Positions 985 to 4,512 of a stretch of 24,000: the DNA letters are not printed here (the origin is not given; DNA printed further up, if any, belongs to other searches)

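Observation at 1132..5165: Translationally coupled PD-(D/E)xK-like protein plus giant Ski2/Hel308-type helicase: candidate anti-phage nuclease-helicase system (Hachiman-like or a new variant)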

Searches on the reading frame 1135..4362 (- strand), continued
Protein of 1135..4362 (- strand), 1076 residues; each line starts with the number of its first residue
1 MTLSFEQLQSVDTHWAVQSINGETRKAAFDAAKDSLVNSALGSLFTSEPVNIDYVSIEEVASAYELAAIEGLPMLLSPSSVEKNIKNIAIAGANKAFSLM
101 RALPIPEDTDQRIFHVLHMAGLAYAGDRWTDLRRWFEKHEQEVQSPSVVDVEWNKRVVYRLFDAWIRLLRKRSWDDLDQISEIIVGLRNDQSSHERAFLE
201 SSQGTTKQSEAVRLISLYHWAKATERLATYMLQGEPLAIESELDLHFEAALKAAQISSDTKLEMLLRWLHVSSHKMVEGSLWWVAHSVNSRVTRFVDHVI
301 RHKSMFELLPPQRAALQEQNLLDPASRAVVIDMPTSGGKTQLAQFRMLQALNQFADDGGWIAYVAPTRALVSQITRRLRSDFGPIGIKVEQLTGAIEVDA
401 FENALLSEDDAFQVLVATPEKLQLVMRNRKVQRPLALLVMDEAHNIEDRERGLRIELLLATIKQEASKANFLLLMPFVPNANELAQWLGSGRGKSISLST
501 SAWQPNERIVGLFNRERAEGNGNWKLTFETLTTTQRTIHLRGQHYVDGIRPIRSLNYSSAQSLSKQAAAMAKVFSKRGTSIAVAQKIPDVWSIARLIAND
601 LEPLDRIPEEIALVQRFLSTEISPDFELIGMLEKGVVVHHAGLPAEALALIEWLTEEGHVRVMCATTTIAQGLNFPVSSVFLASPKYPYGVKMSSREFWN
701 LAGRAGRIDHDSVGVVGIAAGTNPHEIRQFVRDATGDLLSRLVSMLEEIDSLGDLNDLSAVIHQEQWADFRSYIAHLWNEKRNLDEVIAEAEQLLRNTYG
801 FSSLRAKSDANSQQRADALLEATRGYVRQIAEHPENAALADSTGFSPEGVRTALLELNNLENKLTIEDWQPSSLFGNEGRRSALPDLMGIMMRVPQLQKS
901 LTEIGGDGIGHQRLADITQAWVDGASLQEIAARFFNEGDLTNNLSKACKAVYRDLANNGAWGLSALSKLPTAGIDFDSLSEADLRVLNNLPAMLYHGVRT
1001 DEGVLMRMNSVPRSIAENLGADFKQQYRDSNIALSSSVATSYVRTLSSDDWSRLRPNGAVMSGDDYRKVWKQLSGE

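Call 36: get_annotated_region(hit=H1, flank=6000)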
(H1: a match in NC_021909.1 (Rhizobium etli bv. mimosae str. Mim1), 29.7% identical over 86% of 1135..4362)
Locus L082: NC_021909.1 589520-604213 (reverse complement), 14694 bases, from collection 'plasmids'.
description: Rhizobium etli bv. mimosae str. Mim1 plasmid pRetMIM1e, complete sequence
organism: Rhizobium etli bv. mimosae str. Mim1 (NCBI taxid 1328306)
taxonomy: Bacteria; Pseudomonadota; Alphaproteobacteria; Hyphomicrobiales; Rhizobiaceae; Rhizobium; Rhizobium etli; Rhizobium etli bv. mimosae str. Mim1
host: -; source: Mimosa affinis; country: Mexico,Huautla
typing (MOB-suite, as given by PLSDB): conjugative; relaxase MOBP; mating-pair formation MPF_T
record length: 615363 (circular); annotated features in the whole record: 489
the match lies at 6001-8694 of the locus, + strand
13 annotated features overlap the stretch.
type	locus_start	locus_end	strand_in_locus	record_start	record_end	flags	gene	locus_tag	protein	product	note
CDS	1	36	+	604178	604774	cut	-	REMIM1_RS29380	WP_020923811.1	hypothetical protein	-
CDS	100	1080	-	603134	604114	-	-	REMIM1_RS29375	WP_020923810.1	CBASS cGAMP-activated phospholipase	-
CDS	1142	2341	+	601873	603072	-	-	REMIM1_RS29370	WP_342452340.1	CBASS cGAMP synthase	-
CDS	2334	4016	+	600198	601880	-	-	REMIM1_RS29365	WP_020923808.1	ThiF family adenylyltransferase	-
CDS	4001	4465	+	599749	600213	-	-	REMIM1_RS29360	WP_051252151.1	Mov34/MPN/PAD-1 family protein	-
CDS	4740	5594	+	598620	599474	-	-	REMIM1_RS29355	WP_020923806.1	hypothetical protein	-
CDS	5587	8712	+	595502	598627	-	-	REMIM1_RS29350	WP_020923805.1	DEAD/DEAH box helicase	-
CDS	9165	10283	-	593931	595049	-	-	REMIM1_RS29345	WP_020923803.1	glycosyltransferase family A protein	-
CDS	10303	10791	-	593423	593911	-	-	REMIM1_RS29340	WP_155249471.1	GNAT family protein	-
CDS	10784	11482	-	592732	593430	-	-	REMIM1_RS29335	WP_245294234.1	hypothetical protein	-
CDS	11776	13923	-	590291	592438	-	yhhB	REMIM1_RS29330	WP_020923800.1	cyclophane-forming radical SAM/SPASM peptide maturase YhhB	-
CDS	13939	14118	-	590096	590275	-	yhhA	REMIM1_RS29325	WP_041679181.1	YhhA family cyclophane-containing RiPP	-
CDS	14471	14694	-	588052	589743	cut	-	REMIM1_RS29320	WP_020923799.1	hypothetical protein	-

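Call 37: search_protein_families(library=pfam, proteins=[L081:2644-3456:+, L082:4740-5591:+], max_evalue=10)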
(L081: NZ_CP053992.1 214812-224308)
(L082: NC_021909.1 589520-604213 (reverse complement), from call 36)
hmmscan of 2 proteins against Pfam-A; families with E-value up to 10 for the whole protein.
L081:2644-3456:+ (271 aa): 1 family
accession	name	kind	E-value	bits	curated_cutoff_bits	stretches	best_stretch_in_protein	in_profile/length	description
PF08878.16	HamA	-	5.2e-15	56.4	25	1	48-214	4-171/230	HamA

L082:4740-5591:+ (284 aa): 0 families

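Call 38: search_protein_families(library=padloc, proteins=[L081:2644-3456:+, L082:4740-5591:+, L082:5587-8709:+], max_evalue=1)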
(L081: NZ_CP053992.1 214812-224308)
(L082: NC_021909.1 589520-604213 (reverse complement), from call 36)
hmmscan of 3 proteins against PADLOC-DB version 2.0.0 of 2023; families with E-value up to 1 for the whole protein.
L081:2644-3456:+ (271 aa): 10 families
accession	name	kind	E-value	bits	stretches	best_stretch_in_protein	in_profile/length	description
PDLC00155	HamA1|HamA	-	5.2e-107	355.5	1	2-266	2-273/276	DUF1837 domain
PDLC00159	HamA1|HamA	-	6.4e-28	96.1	1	17-262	4-253/257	DUF1837 domain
PDLC00161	HamA1|HamA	-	2.7e-07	28.2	1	14-193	4-196/271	DUF1837 domain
PDLC00166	HamA1|HamA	-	1.2e-06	26.4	1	43-170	35-160/282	DUF1837 domain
PDLC00171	HamA1|HamA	-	2.6e-06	25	1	41-170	37-164/286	DUF1837 domain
PDLC00195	HamA2|HamA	-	3e-06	24.9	1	46-173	37-162/283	DUF1837 domain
PDLC00170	HamA1|HamA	-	3.6e-06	24.5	1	49-173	39-161/279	DUF1837 domain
PDLC00150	HamA1|HamA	-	5.7e-05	20.7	1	91-164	101-175/310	DUF1837 domain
PDLC00158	HamA1|HamA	-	0.00016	19.4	1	76-173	73-175/307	DUF1837 domain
PDLC00154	HamA1|HamA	-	0.0055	14.2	1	69-167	69-170/313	DUF1837 domain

L082:4740-5591:+ (284 aa): 0 families

L082:5587-8709:+ (1041 aa): 49 families (the best 25 are shown)
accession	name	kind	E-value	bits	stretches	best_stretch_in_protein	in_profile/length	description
PDLC04531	PDC-M23B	-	9.9e-178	591.3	1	73-1035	76-1058/1060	-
PDLC04530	PDC-M23B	-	2.1e-82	275.5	1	294-980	60-782/828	-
PDLC00192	HamB1|HamB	-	1.8e-78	262.3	2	173-717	145-679/1104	DEAD-box helicase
PDLC04532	PDC-M23B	-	1.4e-75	252.8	1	138-747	154-766/817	-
PDLC00194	HamB1|HamB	-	5e-68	227.9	2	245-735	170-682/995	DEAD-box helicase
PDLC00174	HamB1|HamB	-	6.2e-63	211.1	1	285-717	288-723/1163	DEAD-box helicase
PDLC00188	HamB1|HamB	-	1.3e-56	190.4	1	297-734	240-698/1037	DEAD-box helicase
PDLC00186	HamB1|HamB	-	2.4e-55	185.9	1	320-982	164-822/864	DEAD-box helicase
PDLC00187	HamB1|HamB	-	1.1e-53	180.8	1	317-803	156-616/851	DEAD-box helicase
PDLC00200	HamB2|HamB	-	5.3e-49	165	1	319-718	163-545/865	DEAD-box helicase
PDLC00178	HamB1|HamB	-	1.7e-41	140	2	299-479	245-425/830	DEAD-box helicase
PDLC00176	HamB1|HamB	-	2.4e-36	123.2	3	611-735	420-540/845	DEAD-box helicase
PDLC00199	HamB2|HamB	-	4.2e-35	119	1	319-699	152-513/841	DEAD-box helicase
PDLC00175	HamB1|HamB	-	4.2e-32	108.5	1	315-732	240-662/1000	DEAD-box helicase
PDLC00185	HamB1|HamB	-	1.3e-31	107.3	1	316-733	156-555/871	DEAD-box helicase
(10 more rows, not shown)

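Call 40: find_homologous_proteins(query=L081:2644-3456:+, max_evalue=0.001)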
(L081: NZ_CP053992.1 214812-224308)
Query L081:2644-3456:+ (271 aa): 418 proteins with E <= 0.001 among 1141 candidates; the best 120 are listed.
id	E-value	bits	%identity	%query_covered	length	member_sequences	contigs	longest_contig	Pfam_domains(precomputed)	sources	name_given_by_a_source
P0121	8.1e-169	578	97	100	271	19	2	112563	PF08878.17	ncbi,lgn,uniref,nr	ncbi:Hachiman anti-phage system protein HamA [Bacillus toyonensis]|uniref:Hachiman anti-phage system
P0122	1.0e-145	502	85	100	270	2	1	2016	PF08878.17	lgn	-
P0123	7.8e-140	483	82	100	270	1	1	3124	PF08878.17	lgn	-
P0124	8.7e-110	384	64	100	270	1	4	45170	PF08878.17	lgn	-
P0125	1.4e-108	380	66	99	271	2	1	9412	PF08878.17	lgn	-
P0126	6.0e-107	375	62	98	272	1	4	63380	PF08878.17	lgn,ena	-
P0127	2.7e-106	373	63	99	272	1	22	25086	PF08878.17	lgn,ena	-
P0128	5.1e-106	372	64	99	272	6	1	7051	PF08878.17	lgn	-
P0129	1.0e-105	371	61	98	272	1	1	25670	PF08878.17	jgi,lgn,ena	-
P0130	1.1e-105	371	61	98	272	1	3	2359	PF08878.17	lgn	-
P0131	4.1e-105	369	61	98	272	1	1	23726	PF08878.17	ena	-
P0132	8.6e-105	368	64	96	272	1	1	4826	PF08878.17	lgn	-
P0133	1.8e-104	367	60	98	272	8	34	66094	PF08878.17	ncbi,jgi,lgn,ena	jgi:hypothetical protein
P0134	1.1e-103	364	60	98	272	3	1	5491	PF08878.17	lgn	-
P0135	2.9e-103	363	61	98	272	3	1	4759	PF08878.17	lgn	-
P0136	3.0e-103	363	61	99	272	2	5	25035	PF08878.17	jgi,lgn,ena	jgi:hypothetical protein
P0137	3.3e-103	363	60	99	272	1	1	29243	PF08878.17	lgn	-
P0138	3.7e-103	362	62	100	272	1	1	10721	PF08878.17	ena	-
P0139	3.8e-103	362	61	96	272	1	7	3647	PF08878.17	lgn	-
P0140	9.8e-103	361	59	98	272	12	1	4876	PF08878.17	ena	-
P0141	2.6e-102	360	59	98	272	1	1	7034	PF08878.17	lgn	-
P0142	4.0e-102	359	60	99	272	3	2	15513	PF08878.17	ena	-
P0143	1.4e-101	357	59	98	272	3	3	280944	PF08878.17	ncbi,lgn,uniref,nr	ncbi:Hachiman antiphage defense system protein HamA [Clostridium sp. CMCC3677]|uniref:Hachiman antip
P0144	1.9e-101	357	59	98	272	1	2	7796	PF08878.17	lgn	-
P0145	3.4e-101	356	59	98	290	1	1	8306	PF08878.17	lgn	-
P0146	1.4e-100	354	59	96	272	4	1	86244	PF08878.17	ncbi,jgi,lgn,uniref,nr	ncbi:Hachiman antiphage defense system protein HamA [Tissierella sp.]|uniref:Hachiman antiphage defe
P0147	3.6e-99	349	59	98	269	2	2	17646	PF08878.17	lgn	-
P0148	3.7e-99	349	60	98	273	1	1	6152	PF08878.17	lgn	-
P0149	4.5e-99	349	58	98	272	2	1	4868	PF08878.17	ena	-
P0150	4.9e-99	349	59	98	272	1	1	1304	PF08878.17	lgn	-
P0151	9.3e-98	345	57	100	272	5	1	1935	PF08878.17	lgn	-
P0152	1.5e-97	344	57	98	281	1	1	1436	PF08878.17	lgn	-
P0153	1.7e-97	344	59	98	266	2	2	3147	PF08878.17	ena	-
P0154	7.5e-97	342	56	100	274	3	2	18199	PF08878.17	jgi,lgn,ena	-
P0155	1.6e-96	341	60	99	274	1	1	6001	PF08878.17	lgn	-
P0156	2.0e-96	340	57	98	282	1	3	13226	PF08878.17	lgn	-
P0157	2.0e-94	334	58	98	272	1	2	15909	PF08878.17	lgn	-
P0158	5.8e-94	332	55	98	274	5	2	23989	PF08878.17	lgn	-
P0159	1.9e-93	331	55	98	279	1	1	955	PF08878.17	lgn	-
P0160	4.2e-93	330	55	98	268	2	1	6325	PF08878.17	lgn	-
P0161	1.3e-92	328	57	98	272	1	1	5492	PF08878.17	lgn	-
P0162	7.6e-92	325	55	100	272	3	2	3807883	PF08878.17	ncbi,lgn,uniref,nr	ncbi:Uncharacterised protein [Enterococcus casseliflavus]|uniref:Hachiman antiphage defense system p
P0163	1.0e-91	325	54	100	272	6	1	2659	PF08878.17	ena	-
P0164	1.3e-91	325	55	99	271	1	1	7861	PF08878.17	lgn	-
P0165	1.1e-90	322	53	98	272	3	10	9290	PF08878.17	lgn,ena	-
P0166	2.0e-90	321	59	92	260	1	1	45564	PF08878.17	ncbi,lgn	-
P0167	4.2e-90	320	60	89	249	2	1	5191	PF08878.17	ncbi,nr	ncbi:MAG TPA: Hachiman antiphage defense system protein HamA, partial [Patescibacteria group bacteri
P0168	5.7e-90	319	53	99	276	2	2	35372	PF08878.17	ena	-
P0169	9.5e-88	312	52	99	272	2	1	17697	PF08878.17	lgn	-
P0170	2.6e-87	311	51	99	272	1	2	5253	PF08878.17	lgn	-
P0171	7.1e-87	309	55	97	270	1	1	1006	PF08878.17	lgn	-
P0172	4.5e-81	290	51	99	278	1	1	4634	PF08878.17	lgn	-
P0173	2.0e-78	281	52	97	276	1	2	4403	PF08878.17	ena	-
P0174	4.0e-76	274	50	97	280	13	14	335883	PF08878.17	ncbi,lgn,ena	ncbi:Hachiman antiphage defense system protein HamA [Sporanaerobacter acetigenes]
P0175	8.1e-76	273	50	97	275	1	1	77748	PF08878.17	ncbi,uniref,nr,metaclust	ncbi:hypothetical protein CLOACE_08180 [Clostridium acetireducens DSM 10703]|uniref:Anti-bacteriopha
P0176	4.6e-75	270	49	99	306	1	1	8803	PF08878.17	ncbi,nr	ncbi:MAG: DUF1837 domain-containing protein [Labilibaculum sp.]|nr:Hachiman antiphage defense system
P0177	2.9e-74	268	48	96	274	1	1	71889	PF08878.17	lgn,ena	-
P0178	8.0e-74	266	47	96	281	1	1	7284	PF08878.17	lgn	-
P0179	1.1e-71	259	49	97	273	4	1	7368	PF08878.17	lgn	-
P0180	4.4e-71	257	49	97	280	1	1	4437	PF08878.17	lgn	-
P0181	6.2e-70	254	48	96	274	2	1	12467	PF08878.17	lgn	-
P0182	9.6e-70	253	47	97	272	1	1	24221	PF08878.17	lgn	-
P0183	2.1e-69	252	45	100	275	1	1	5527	PF08878.17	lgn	-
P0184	1.7e-67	246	43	98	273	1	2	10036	PF08878.17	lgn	-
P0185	2.0e-67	245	43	98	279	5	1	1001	PF08878.17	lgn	-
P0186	6.2e-67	244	44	98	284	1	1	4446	PF08878.17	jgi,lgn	jgi:hypothetical protein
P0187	1.4e-66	243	43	98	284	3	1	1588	PF08878.17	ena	-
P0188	2.1e-66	242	45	99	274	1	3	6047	PF08878.17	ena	-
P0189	2.7e-66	242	43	98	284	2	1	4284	PF08878.17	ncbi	-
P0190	2.7e-66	242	43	98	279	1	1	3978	PF08878.17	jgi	-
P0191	7.9e-66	240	42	98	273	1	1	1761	PF08878.17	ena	-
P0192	2.1e-65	239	42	98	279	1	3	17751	PF08878.17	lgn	-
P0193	2.2e-65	239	44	98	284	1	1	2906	PF08878.17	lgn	-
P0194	7.2e-65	237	42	98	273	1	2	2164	PF08878.17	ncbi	-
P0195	1.1e-64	236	44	97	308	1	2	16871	PF08878.17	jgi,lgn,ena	-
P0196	1.8e-64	236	43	96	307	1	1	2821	PF08878.17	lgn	-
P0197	2.2e-64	235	42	98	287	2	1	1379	PF08878.17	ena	-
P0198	3.5e-64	235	44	98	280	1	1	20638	PF08878.17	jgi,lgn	jgi:hypothetical protein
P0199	4.0e-64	235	43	98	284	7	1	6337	PF08878.17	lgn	-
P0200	4.4e-64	234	43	98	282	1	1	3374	PF08878.17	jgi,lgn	jgi:hypothetical protein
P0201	5.7e-64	234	44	96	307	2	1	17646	PF08878.17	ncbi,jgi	jgi:hypothetical protein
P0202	6.3e-64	234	43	95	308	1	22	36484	PF08878.17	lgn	-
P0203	1.4e-63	233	42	100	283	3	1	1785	PF08878.17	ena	-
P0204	3.0e-63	232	42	98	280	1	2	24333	PF08878.17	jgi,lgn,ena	-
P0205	3.7e-63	231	43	96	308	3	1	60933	PF08878.17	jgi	jgi:hypothetical protein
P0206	4.2e-63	231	41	98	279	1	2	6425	PF08878.17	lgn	-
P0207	6.0e-63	231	44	95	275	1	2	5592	PF08878.17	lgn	-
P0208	1.5e-62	229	43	98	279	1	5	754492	PF08878.17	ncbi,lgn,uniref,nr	ncbi:Hachiman antiphage defense system protein HamA [Parabacteroides bouchesdurhonensis]|uniref:Hach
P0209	1.9e-62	229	40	98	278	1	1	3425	PF08878.17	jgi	jgi:hypothetical protein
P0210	2.5e-62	229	43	95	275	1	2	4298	PF08878.17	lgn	-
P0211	4.0e-62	228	43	96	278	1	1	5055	PF08878.17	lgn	-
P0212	1.2e-61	227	66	58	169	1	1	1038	PF08878.17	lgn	-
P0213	1.2e-61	227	42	98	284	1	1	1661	PF08878.17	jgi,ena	-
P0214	1.3e-61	226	42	96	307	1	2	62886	PF08878.17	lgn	-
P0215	1.4e-61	226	46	96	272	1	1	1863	PF08878.17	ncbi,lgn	-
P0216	2.2e-61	226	46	96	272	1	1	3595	PF08878.17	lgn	-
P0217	6.5e-61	224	43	96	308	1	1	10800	PF08878.17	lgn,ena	-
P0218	1.2e-60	223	43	98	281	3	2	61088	PF08878.17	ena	-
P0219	2.0e-60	222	42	98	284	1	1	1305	PF08878.17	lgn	-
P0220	2.5e-60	222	40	98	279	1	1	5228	PF08878.17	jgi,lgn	jgi:Cap4 SAVED domain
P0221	2.7e-60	222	42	95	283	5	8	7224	PF08878.17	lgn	-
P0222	3.7e-60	222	40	97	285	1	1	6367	PF08878.17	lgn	-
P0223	4.8e-60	221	40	98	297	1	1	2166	PF08878.17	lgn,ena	-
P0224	4.9e-60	221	40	97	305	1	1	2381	PF08878.17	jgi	jgi:hypothetical protein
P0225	6.4e-60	221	43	97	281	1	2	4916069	PF08878.17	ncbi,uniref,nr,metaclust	ncbi:Hachiman antiphage defense system protein HamA [Cytobacillus dafuensis]|uniref:DUF1837 domain-c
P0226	6.5e-60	221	43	95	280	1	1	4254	PF08878.17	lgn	-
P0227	6.7e-60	221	42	99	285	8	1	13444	PF08878.17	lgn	-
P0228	1.8e-59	219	39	98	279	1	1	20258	PF08878.17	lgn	-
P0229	2.3e-59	219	43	96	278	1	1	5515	PF08878.17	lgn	-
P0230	5.5e-59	218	41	95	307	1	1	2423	PF08878.17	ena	-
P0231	8.0e-59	217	38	96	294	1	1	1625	PF08878.17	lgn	-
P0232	1.1e-58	217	43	97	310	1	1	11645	PF08878.17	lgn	-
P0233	1.2e-58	217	64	61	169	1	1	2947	PF08878.17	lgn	-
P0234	1.3e-58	216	42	94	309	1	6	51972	PF08878.17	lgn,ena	-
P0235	1.6e-58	216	43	93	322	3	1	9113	PF08878.17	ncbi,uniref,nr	ncbi:Hachiman antiphage defense system protein HamA [Halobacillus sp. BBL2006]|uniref:Hachiman antip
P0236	2.0e-58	216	42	95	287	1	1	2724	PF08878.17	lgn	-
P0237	2.9e-58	215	41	99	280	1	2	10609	PF08878.17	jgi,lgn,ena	-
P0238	3.4e-58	215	39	98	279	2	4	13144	PF08878.17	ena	-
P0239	3.7e-58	215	40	98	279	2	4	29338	PF08878.17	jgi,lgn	-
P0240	3.8e-58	215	41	98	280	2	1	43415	PF08878.17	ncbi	ncbi:Hachiman antiphage defense system protein HamA [Priestia sp. D51]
